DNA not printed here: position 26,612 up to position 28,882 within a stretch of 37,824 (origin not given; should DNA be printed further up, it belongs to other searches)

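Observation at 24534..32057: Synthase-type glycan cluster with a DUF4012 protein and an embedded MreB: candidate uncharacterised envelope-polymer assembly module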

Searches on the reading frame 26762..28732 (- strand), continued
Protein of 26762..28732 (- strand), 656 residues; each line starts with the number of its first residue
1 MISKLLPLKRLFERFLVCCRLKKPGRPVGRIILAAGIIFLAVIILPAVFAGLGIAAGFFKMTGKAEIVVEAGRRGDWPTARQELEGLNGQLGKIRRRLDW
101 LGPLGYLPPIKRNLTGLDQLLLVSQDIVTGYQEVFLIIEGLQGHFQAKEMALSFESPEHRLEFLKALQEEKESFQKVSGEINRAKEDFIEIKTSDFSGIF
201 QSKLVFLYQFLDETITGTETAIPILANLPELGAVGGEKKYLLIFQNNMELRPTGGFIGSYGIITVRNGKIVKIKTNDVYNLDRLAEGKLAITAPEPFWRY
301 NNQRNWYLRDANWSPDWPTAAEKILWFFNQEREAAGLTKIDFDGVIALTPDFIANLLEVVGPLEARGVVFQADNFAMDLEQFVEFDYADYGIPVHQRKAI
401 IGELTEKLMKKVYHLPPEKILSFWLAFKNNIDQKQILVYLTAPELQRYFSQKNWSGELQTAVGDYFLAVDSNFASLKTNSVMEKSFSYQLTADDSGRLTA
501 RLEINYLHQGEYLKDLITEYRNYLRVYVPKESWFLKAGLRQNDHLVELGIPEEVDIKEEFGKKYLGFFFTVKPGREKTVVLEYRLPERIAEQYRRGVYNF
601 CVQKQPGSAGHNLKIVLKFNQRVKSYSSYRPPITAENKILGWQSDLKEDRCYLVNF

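Call 54: search_dna_similar(query=window:26762-28732:-, collection=plasmids, mode=protein, max_evalue=0.001, max_rows=30)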
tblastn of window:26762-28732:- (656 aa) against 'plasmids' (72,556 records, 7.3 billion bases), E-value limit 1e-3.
Records with a match: 9; places in all: 9; records where one place covers at least 80% of the query: 0.
Best place of each record, by identity: <60% 9.
By first word of the organism name: Rhodococcus 6; Streptomyces 1; [Eubacterium] 1; Lachnospira 1.
By predicted mobility (MOB-suite, as given by PLSDB): non-mobilizable 7; mobilizable 2.
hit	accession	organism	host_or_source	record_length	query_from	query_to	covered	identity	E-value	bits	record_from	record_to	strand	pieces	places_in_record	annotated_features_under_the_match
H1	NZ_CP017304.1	Rhodococcus sp. YL-1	pure culture,soil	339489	116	522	62%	24.0%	2e-4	53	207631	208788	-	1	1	DUF4012 domain-containing protein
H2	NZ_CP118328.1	Rhodococcus sp. DK17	pure culture,crude oil-contaminated soil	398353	194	591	61%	23.1%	3e-4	52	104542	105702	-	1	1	DUF4012 domain-containing protein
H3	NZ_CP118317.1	Rhodococcus sp. DK180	pure culture,crude oil-contaminated soil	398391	194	591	61%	23.1%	3e-4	52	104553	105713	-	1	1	DUF4012 domain-containing protein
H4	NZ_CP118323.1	Rhodococcus sp. DK176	pure culture,crude oil-contaminated soil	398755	194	591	61%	23.1%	3e-4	52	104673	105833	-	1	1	DUF4012 domain-containing protein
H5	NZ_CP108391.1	Streptomyces sp. NBC_01320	-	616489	151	518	56%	23.8%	3e-9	68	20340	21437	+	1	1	DUF4012 domain-containing protein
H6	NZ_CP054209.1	Rhodococcus qingshengii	cell culture,carbendazim contaminated ...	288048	228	524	45%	22.8%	1e-8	66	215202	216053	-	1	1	DUF4012 domain-containing protein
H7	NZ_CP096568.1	Rhodococcus qingshengii JCM 15477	sandy loam,soil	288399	228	524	45%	22.8%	1e-8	66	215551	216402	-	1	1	DUF4012 domain-containing protein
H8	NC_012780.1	[Eubacterium] eligens ATCC 27750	-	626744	235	459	34%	24.8%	9e-6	57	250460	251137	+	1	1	DUF4012 domain-containing protein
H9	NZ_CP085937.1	Lachnospira eligens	-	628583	235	459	34%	24.8%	9e-6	57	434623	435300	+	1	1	DUF4012 domain-containing protein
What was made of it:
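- Closest known: Actinobacterial and Bifidobacterium Wzy-dependent EPS/CPS clusters containing DUF4012. Different: Identity to the window protein is 23-25% (call 54).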

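Call 56: get_annotated_region(hit=H1, flank=9000)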
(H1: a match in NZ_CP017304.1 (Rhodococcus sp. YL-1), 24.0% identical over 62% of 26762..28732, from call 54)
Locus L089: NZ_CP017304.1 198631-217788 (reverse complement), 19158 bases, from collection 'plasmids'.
description: Rhodococcus sp. YL-1 plasmid pYLL2
organism: Rhodococcus sp. YL-1 (NCBI taxid 1045808)
taxonomy: Bacteria; Actinomycetota; Actinomycetes; Mycobacteriales; Nocardiaceae; Rhodococcus; Rhodococcus sp. YL-1
host: -; source: pure culture,soil; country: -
typing (MOB-suite, as given by PLSDB): non-mobilizable
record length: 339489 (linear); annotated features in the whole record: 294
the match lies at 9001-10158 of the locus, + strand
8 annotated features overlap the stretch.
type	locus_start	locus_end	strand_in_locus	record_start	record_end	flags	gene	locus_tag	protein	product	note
CDS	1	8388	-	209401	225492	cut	-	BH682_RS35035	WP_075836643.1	non-ribosomal peptide synthetase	-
CDS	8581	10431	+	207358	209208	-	-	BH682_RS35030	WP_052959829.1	DUF4012 domain-containing protein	-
CDS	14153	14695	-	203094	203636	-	-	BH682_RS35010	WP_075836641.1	DapH/DapD/GlmU-related protein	-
CDS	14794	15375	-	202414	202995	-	-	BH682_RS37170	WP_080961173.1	acyltransferase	-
CDS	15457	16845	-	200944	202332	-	-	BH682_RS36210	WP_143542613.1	O-antigen ligase family protein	-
CDS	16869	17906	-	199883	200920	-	-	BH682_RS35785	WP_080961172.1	glycosyltransferase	-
CDS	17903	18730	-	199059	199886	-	-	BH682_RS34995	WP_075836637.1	glycosyltransferase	-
CDS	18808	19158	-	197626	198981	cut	-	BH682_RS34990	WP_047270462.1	MATE family efflux transporter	-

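Call 57: get_annotated_region(hit=H5, flank=9000)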
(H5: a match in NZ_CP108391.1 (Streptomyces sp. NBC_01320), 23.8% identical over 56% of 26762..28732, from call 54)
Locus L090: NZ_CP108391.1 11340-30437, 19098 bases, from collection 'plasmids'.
description: Streptomyces sp. NBC_01320 plasmid unnamed1, complete sequence
organism: Streptomyces sp. NBC_01320 (NCBI taxid 2903824)
taxonomy: Bacteria; Actinomycetota; Actinomycetes; Kitasatosporales; Streptomycetaceae; Streptomyces; Streptomyces sp. NBC 01320
host: -; source: -; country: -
typing (MOB-suite, as given by PLSDB): non-mobilizable
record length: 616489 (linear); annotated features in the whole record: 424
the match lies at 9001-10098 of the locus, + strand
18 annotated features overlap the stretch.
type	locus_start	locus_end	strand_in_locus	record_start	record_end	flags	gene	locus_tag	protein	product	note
CDS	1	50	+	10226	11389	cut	-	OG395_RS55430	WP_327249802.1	ISAs1 family transposase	-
CDS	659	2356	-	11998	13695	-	-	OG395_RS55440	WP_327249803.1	IS1182 family transposase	-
CDS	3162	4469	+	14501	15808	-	-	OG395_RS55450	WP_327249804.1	UDP-glucose/GDP-mannose dehydrogenase family protein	-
CDS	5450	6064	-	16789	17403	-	-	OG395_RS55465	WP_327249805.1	low molecular weight phosphatase family protein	-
CDS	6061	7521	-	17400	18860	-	-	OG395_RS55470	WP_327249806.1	polysaccharide biosynthesis tyrosine autokinase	GO:0045226 - extracellular polysaccharide biosynthetic process [Evidence IEA]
CDS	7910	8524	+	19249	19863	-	-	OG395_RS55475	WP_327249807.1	hypothetical protein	-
CDS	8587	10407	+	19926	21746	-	-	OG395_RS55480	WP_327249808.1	DUF4012 domain-containing protein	-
CDS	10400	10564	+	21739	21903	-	-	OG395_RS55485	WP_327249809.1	hypothetical protein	-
CDS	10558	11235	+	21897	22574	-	-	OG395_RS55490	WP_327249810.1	glutaminyl-peptide cyclotransferase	GO:0017186 - peptidyl-pyroglutamic acid biosynthetic process, using glutaminyl-peptide cyclotransferase [Evidence IEA]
CDS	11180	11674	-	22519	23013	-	-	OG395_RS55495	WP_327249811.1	hypothetical protein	-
CDS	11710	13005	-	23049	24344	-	-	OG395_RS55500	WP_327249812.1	hypothetical protein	-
CDS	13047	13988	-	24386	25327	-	-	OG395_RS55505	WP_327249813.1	glycosyltransferase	-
CDS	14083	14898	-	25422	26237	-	-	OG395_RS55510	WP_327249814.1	hypothetical protein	-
CDS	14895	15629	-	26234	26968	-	-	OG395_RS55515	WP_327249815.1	DapH/DapD/GlmU-related protein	-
CDS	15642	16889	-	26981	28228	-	-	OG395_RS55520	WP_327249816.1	O-antigen ligase family protein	GO:0009103 - lipopolysaccharide biosynthetic process [Evidence IEA]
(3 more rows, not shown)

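Call 58: get_annotated_region(hit=H8, flank=9000)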
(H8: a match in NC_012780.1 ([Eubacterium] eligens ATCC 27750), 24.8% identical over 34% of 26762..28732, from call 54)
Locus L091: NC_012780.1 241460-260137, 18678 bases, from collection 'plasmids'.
description: [Eubacterium] eligens ATCC 27750 plasmid unnamed, complete sequence
organism: [Eubacterium] eligens ATCC 27750 (NCBI taxid 515620)
taxonomy: Bacteria; Bacillota; Clostridia; Lachnospirales; Lachnospiraceae; Lachnospira; Lachnospira eligens; [Eubacterium] eligens ATCC 27750
host: -; source: -; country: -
typing (MOB-suite, as given by PLSDB): non-mobilizable; replicon rep_cluster_238
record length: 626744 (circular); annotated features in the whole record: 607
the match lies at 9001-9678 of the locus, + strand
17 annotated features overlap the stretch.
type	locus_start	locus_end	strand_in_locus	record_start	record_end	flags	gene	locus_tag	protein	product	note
CDS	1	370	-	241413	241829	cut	-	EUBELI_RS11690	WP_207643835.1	hypothetical protein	-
CDS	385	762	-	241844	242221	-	-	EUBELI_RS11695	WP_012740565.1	hypothetical protein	-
CDS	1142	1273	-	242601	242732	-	-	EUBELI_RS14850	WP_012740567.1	hypothetical protein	-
CDS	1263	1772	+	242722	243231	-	-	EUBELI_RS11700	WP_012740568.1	GntR family transcriptional regulator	-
CDS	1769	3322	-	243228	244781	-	-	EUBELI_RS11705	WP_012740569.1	ABC-F family ATP-binding cassette domain-containing protein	-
CDS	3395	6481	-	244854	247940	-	-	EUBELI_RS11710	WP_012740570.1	ATP-binding protein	-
CDS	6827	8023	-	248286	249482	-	-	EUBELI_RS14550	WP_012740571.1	hypothetical protein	-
CDS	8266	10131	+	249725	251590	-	-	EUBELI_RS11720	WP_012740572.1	DUF4012 domain-containing protein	-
CDS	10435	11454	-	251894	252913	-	-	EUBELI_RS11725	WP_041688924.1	Abi family protein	-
CDS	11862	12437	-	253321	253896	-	-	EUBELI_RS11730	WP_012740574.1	hypothetical protein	-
CDS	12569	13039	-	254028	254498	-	-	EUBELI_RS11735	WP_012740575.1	hypothetical protein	-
CDS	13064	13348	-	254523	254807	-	-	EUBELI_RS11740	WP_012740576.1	DUF4325 domain-containing protein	-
CDS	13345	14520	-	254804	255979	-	-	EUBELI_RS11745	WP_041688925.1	hypothetical protein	-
CDS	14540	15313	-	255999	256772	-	-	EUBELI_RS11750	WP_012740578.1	hypothetical protein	-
CDS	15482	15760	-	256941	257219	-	-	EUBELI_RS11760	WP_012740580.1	hypothetical protein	-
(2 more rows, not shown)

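Call 65: fold_search(model_id=the predicted structure, library=viral)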
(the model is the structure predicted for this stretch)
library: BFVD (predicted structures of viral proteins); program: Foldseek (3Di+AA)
matches with E <= 10: 758; with E <= 0.001: 5
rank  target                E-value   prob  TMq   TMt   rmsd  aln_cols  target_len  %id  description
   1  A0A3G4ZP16            6.2e-05  1.00  0.19  0.15   6.3       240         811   11  Uncharacterized protein [Terrestrivirus sp.]
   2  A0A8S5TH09            9.2e-05  0.47  0.10  0.09  51.1       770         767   11  Uncharacterized protein [Myoviridae sp. ctIty1]
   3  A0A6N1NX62            9.7e-05  1.00  0.16  0.13   9.9       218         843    9  Aminopeptidase M1-like [Tupanvirus soda lake]
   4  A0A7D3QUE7            2.3e-04  1.00  0.19  0.16   4.7       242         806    8  Inter-alpha-trypsin inhibitor family protein [Fadolivirus FV1/VV64]
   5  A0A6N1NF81            2.9e-04  1.00  0.20  0.17   5.5       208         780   15  Uncharacterized protein [Tupanvirus deep ocean]
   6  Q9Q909                1.8e-03  0.63  0.06  0.18  16.6       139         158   11  Probable host range protein 2-1 [Rabbit fibroma virus (strain Kasza)]
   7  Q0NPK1                5.7e-03  0.89  0.07  0.31  14.7       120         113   12  Uncharacterized protein [Taterapox virus]
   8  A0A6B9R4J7            8.5e-03  0.91  0.09  0.29  13.3       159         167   11  (no name in the UniProt tables at hand)
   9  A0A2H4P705            8.5e-03  0.21  0.11  0.10  52.7       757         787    9  GDSL-like lipase [Pseudomonas phage nickie]
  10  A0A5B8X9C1            1.3e-02  0.66  0.08  0.24  16.7       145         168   12  (no name in the UniProt tables at hand)
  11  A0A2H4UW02            1.4e-02  0.97  0.10  0.40   9.8       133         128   10  Uncharacterized protein [Bodo saltans virus]
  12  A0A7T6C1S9            1.5e-02  0.15  0.05  0.09  22.1       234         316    8  (no name in the UniProt tables at hand)
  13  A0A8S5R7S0            1.6e-02  0.91  0.10  0.29  13.8       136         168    9  Uncharacterized protein [virus sp. ctah610]
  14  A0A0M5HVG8            1.8e-02  0.51  0.06  0.24  16.2       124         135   13  Host range protein [Turkeypox virus]
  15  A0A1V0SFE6            2.7e-02  0.28  0.09  0.06  20.7       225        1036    6  Collagen triple helix repeat motif-containing protein [Hokovirus HKV1]
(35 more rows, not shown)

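Call 69: search_protein_representatives(alignment_id=A1)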
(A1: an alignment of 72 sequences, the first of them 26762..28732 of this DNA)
Query: 72 sequences, 659 profile positions. Proteins with E-value up to 0.001 (for the whole library): 14299; up to 1e-10: 11721; up to 1e-30: 6806. The best 150 are listed.
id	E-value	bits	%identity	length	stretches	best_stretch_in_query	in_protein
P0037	1.6e-266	902.4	-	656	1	1-659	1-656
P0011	8.6e-252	853.7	-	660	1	1-659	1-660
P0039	2.0e-247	839.3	-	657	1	11-659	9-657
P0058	5.7e-244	827.9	-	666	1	19-657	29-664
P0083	1.1e-241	820.3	-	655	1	1-659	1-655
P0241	2.7e-239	812.4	-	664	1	6-659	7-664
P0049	4.6e-238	808.4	-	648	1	2-659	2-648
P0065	1.9e-229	779.9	-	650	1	24-657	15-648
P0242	3.4e-227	772.4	-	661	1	22-659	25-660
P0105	2.0e-226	769.9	-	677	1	1-659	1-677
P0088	1.1e-225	767.5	-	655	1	26-659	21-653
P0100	6.4e-218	741.8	-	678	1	14-659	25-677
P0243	2.7e-214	729.9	-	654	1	8-659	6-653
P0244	2.1e-213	726.9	-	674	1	10-658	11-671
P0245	1.7e-211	720.5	-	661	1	1-657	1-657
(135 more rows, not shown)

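Call 71: find_encoding_contigs(protein=P0001, flank=1000, max_places=2)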
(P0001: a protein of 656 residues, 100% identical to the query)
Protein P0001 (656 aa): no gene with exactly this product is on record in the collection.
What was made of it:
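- Tried and rejected: The window's own DUF4012 is not indexed for contig look-up (call 71), so I could not retrieve the source genome.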

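Call 72: search_protein_families(library=pfam, alignment_id=A1, max_evalue=0.5)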
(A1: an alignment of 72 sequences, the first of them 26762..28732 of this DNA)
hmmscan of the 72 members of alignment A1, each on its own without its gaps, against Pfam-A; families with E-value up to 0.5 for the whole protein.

A. member 1, window:26762-28732:- (656 aa): 2 families
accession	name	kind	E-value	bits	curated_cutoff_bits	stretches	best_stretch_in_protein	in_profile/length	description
PF13196.11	DUF4012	-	4.9e-29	102.1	28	1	236-377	2-137/144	Protein of unknown function (DUF4012)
PF16729.10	DUF5067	-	0.27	11.6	27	0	419-495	43-118/126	Domain of unknown function (DUF5067)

B. families by the number of members that match (of 72 scanned): 62 families (the first 25 are shown)
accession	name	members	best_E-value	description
PF13196.11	DUF4012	72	1e-33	Protein of unknown function (DUF4012)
PF13308.11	YARHG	5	0.017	YARHG domain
PF23274.1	DUF7077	5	0.1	Domain of unknown function (DUF7077)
PF21517.3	HTH_Tnp_Tc3_2_like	3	0.053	Transposable element Tc3 transposase, HTH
PF17035.10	BET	2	0.022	Bromodomain extra-terminal - transcription regulation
PF23906.1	DUF7248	2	0.025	Family of unknown function (DUF7248)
PF21662.3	WipA_N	2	0.032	WipA, alpha-helical hairpin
PF19529.4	DUF6057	2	0.037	Family of unknown function (DUF6057)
PF07219.19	HemY_N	2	0.042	HemY protein N-terminus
PF20321.3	DUF6616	2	0.05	Family of unknown function (DUF6616)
PF11846.14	Wzy_C_2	2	0.16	Virulence factor membrane-bound polymerase, C-terminal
PF23921.1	DUF7260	1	0.00086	Domain of unknown function (DUF7260)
PF06009.19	Laminin_II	1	0.0042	Laminin Domain II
PF12725.13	DUF3810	1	0.012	Protein of unknown function (DUF3810)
PF16567.10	CagD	1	0.016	Pathogenicity island component CagD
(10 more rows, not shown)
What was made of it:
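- On DUF4012 (PF13196): All 72 aligned relatives match (call 72).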
